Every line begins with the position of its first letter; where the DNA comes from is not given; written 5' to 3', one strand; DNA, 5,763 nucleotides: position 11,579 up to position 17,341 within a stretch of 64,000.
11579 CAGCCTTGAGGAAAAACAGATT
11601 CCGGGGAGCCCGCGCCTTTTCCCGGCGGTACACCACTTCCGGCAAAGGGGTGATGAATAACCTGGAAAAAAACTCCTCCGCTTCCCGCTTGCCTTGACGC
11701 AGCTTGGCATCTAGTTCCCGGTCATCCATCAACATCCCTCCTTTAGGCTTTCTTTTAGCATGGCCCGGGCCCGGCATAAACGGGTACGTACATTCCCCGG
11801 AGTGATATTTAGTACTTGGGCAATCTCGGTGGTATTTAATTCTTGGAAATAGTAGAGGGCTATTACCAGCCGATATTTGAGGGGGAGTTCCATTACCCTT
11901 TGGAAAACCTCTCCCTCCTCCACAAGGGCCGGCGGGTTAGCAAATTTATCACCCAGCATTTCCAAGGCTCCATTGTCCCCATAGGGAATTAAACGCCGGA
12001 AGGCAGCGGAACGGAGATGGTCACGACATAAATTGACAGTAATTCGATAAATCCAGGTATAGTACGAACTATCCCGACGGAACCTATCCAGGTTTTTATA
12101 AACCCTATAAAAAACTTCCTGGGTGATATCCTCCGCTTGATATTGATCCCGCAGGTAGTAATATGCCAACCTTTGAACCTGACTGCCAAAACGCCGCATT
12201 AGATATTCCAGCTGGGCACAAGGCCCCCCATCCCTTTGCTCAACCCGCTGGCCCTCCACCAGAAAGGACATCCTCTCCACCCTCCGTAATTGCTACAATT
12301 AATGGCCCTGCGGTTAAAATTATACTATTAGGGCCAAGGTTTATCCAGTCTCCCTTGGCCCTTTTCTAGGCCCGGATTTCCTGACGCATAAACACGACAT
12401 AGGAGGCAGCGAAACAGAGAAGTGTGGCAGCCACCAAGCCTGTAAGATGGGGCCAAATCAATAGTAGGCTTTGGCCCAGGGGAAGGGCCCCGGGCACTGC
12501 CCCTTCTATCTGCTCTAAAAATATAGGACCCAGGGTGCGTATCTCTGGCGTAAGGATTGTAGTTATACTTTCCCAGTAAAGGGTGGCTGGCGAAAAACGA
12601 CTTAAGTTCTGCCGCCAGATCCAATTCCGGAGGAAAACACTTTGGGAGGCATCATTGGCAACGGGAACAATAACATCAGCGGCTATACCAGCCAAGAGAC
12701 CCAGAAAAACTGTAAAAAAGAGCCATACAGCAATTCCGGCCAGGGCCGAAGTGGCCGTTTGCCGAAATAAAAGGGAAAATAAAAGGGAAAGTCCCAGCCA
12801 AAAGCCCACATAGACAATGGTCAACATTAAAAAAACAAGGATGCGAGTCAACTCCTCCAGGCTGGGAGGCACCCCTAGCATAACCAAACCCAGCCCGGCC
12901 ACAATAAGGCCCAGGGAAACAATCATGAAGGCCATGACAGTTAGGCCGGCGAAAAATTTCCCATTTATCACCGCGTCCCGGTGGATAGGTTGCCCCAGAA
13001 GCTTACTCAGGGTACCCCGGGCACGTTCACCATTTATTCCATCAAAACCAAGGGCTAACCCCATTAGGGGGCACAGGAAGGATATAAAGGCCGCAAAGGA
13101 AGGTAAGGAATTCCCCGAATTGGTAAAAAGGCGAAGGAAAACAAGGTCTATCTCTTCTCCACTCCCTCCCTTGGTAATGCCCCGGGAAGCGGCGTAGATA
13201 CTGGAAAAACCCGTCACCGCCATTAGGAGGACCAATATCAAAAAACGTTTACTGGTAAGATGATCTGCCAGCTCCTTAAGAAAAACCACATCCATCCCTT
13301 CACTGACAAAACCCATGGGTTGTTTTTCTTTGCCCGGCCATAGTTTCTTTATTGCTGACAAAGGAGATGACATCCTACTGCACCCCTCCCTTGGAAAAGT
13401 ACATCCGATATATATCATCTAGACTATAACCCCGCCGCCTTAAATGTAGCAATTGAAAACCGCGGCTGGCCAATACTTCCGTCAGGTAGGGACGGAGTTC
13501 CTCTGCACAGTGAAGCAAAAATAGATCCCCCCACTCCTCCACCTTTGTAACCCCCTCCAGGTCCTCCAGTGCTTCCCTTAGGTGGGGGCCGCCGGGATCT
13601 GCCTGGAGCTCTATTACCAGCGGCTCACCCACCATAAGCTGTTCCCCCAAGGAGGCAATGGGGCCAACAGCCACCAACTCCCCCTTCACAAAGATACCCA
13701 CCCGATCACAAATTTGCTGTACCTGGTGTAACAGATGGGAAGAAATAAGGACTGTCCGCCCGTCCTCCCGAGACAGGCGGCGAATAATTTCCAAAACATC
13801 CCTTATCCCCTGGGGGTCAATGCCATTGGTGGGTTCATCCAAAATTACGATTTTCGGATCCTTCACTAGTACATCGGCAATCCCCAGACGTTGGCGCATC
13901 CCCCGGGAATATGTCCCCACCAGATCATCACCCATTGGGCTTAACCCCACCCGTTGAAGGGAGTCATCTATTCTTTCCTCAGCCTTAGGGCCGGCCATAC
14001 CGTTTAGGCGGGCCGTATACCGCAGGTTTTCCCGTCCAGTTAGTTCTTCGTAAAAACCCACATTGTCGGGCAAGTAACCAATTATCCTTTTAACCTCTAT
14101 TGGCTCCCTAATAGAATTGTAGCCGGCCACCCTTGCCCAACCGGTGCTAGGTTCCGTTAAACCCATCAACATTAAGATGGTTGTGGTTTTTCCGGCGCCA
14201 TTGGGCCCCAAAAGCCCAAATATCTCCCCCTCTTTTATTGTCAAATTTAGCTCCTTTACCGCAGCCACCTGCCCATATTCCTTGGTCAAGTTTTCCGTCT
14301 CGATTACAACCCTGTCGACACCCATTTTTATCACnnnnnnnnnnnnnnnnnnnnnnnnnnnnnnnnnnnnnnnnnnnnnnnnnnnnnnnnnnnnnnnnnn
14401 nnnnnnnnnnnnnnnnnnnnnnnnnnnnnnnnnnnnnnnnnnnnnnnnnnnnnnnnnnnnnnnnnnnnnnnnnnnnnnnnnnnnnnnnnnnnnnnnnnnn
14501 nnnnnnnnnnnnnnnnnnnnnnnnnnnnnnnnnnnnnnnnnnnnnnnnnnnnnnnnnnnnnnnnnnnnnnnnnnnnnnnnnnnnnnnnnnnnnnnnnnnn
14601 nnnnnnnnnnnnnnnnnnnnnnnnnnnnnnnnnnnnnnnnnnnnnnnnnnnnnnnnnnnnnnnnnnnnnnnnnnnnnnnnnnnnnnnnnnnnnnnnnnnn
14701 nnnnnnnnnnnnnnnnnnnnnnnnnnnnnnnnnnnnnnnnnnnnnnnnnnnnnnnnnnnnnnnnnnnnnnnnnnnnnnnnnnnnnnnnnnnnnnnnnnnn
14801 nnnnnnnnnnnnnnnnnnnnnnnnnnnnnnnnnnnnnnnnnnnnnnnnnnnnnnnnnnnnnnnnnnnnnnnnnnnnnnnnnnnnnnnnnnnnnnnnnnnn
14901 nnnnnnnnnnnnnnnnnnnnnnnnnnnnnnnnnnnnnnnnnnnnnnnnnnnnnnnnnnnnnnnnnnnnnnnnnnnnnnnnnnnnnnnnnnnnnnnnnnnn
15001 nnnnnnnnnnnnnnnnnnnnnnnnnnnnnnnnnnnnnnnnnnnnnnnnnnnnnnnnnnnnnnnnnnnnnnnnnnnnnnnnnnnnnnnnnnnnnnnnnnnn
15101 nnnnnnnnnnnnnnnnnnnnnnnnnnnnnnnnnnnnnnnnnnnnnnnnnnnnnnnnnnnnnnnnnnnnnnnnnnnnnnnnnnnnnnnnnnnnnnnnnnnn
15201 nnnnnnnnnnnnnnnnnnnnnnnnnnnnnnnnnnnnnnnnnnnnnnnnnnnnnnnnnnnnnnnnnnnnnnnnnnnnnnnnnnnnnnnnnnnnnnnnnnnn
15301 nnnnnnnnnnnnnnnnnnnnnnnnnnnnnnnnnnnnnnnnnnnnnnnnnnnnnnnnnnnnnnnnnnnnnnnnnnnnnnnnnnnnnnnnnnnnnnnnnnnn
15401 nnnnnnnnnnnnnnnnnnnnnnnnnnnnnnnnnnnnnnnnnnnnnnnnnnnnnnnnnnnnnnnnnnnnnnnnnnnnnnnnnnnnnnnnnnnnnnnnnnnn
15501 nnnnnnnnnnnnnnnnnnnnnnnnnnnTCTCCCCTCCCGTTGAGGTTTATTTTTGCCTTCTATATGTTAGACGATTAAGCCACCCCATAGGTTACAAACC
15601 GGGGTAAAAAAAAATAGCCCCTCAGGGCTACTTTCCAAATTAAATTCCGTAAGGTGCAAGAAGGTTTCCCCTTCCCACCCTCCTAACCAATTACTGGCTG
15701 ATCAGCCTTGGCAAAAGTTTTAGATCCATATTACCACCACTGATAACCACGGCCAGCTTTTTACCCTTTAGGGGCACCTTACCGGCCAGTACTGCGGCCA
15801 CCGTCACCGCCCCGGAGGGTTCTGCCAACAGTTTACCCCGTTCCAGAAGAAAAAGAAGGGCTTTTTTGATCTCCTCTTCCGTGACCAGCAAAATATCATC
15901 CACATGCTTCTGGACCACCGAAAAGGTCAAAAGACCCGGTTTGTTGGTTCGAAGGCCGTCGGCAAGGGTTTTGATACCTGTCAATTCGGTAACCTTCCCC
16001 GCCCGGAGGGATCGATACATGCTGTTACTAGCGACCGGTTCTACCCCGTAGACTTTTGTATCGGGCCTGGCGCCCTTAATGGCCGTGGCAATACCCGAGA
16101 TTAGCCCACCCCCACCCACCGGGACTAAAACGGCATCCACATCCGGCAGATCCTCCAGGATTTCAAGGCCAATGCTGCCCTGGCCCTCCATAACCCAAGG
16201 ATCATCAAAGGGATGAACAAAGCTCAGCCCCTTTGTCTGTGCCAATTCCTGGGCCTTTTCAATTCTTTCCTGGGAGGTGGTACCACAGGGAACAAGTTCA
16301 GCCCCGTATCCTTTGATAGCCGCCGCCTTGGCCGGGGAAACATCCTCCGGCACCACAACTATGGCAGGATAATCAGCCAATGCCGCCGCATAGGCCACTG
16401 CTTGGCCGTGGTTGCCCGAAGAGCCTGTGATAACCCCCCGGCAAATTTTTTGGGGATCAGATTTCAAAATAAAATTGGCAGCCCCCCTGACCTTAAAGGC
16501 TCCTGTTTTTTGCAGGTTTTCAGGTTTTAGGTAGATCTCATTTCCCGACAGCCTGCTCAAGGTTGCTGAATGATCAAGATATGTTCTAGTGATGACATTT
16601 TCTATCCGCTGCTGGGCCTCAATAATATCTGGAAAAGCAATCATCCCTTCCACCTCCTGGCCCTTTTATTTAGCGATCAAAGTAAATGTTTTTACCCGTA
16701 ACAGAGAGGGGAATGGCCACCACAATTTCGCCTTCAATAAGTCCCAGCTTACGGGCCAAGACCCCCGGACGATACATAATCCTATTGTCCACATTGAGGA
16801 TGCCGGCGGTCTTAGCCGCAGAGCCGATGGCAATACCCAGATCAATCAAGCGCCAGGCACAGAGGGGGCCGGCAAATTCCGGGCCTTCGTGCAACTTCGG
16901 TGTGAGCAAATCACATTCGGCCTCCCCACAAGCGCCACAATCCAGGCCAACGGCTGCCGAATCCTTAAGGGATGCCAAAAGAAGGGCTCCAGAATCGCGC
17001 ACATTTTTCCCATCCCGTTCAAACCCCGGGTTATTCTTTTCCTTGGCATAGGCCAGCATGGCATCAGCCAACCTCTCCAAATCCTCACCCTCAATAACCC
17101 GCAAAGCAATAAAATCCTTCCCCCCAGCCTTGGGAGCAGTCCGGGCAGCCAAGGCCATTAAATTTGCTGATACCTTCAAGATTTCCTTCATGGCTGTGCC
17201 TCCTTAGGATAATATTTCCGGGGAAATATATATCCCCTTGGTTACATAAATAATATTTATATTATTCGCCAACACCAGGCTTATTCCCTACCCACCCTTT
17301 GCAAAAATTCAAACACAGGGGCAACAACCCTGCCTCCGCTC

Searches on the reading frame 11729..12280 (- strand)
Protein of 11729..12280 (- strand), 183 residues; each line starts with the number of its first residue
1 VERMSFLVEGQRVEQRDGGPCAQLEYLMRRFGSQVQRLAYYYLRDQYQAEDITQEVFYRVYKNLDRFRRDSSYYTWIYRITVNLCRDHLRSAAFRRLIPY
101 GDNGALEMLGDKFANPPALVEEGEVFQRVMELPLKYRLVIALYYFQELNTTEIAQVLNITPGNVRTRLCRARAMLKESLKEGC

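Call 8: search_protein_families(library=pfam, proteins=[window:11729-12280:-], max_evalue=0.01)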
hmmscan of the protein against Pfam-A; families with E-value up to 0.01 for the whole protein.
window:11729-12280:- (183 aa): 4 families
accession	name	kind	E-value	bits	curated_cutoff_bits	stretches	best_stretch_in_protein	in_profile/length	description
PF04542.20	Sigma70_r2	-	1e-17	64.1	24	1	27-93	1-69/71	Sigma-70 region 2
PF08281.18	Sigma70_r4_2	-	1.2e-13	50.8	25.7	1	127-175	6-54/54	Sigma-70, region 4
PF04545.22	Sigma70_r4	-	2.2e-08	33.9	24.1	1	131-177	4-50/50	Sigma-70, region 4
PF07638.17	Sigma70_ECF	-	0.0028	18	21.1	1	115-180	119-184/185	ECF sigma factor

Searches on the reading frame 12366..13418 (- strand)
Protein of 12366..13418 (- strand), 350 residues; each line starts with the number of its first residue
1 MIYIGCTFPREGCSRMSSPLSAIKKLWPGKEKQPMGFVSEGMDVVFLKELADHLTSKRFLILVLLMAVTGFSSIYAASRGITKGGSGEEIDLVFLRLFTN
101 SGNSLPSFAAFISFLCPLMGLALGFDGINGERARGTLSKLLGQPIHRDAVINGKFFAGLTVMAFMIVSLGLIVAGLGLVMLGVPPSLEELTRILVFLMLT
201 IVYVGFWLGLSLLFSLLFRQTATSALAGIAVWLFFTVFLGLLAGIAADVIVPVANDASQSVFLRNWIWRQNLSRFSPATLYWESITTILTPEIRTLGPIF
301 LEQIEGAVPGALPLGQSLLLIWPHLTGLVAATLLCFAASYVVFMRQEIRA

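Call 8: search_protein_families(library=pfam, proteins=[window:12366-13418:-], max_evalue=0.01)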
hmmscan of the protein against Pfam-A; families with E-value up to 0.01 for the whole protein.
window:12366-13418:- (350 aa): 3 families
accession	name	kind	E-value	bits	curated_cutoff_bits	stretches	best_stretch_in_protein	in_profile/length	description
PF12679.13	ABC2_membrane_2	-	8.3e-35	120.8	27.2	1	45-347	3-282/283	ABC-2 family transporter protein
PF12698.13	ABC2_membrane_3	-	0.00021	20.9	31.6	1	96-340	152-346/347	ABC-2 family transporter protein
PF12730.13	ABC2_membrane_4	-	0.0033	17.8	27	1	111-236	55-176/179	ABC-2 family transporter protein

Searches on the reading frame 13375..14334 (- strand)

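Call 8: search_protein_families(library=pfam, proteins=[window:13375-14334:-], max_evalue=0.01)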
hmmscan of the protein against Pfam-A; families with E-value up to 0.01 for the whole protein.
window:13375-14334:- (319 aa): 2 families
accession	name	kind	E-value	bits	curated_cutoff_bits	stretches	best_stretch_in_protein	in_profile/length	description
PF00005.33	ABC_tran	-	3.5e-30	105.8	25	1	27-170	2-137/137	ABC transporter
PF13304.12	AAA_21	-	3e-12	47.7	27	1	142-200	238-298/304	AAA domain, putative AbiEii toxin, Type IV TA system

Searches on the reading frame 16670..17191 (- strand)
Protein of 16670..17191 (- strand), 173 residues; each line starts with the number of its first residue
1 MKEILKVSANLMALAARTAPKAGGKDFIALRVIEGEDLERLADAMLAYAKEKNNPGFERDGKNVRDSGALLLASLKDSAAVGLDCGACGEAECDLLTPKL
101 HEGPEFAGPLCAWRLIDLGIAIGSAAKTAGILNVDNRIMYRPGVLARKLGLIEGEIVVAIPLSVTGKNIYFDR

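Call 8: search_protein_families(library=pfam, proteins=[window:16670-17191:-], max_evalue=0.01)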
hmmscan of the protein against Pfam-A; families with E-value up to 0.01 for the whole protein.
window:16670-17191:- (173 aa): 2 families
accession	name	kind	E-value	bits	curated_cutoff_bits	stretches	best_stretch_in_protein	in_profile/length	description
PF09918.14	DUF2148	-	4e-32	110.5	25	1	107-173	1-68/68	Uncharacterized protein containing a ferredoxin domain (DUF2148)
PF04060.18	FeS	-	0.001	19.2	23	1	82-101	3-22/33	Putative Fe-S cluster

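Call 12: search_protein_families(library=ncbifam, proteins=[window:16670-17191:-], max_evalue=0.001)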
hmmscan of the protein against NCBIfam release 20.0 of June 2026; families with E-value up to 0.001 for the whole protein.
window:16670-17191:- (173 aa): 0 families
